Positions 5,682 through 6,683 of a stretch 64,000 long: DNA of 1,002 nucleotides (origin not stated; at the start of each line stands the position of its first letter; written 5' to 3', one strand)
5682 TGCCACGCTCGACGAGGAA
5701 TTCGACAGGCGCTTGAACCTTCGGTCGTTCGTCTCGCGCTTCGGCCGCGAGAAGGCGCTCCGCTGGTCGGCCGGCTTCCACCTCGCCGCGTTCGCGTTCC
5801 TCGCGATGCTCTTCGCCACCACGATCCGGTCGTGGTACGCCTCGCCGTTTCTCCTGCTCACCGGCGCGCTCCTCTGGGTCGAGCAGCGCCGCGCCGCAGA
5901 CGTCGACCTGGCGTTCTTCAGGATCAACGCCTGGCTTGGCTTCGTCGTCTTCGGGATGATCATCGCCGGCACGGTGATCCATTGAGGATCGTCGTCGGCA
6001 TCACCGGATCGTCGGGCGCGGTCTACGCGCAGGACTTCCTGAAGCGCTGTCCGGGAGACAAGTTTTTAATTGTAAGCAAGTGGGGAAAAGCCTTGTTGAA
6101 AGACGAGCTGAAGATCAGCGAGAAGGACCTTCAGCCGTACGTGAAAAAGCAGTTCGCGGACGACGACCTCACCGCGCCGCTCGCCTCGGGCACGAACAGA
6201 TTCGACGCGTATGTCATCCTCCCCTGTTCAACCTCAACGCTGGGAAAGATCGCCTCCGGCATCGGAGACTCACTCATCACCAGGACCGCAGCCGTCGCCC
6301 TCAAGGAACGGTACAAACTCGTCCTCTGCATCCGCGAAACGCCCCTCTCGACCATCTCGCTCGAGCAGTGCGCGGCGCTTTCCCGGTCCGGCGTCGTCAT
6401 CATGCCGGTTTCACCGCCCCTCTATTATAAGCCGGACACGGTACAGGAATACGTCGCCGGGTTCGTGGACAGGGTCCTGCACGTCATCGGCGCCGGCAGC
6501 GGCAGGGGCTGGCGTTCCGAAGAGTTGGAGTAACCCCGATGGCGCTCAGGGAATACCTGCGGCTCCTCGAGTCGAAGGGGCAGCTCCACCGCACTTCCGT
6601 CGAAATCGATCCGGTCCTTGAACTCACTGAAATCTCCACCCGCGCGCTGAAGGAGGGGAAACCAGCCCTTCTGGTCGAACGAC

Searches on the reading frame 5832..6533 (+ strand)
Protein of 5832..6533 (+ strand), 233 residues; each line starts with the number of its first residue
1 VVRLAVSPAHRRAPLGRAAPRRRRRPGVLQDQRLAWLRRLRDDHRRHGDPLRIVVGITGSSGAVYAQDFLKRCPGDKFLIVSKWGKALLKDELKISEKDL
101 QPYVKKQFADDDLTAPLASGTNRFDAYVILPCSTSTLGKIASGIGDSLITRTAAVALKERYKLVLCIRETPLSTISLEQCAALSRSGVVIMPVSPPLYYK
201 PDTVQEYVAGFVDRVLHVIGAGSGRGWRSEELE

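Call 66: search_protein_families(library=pfam, proteins=[window:5832-6533:+], max_evalue=0.0001)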
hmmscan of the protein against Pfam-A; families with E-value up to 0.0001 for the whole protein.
window:5832-6533:+ (233 aa): 1 family
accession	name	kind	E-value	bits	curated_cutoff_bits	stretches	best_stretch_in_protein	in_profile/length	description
PF02441.25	Flavoprotein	-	1.3e-33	116.3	22.7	1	52-209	2-144/162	Flavoprotein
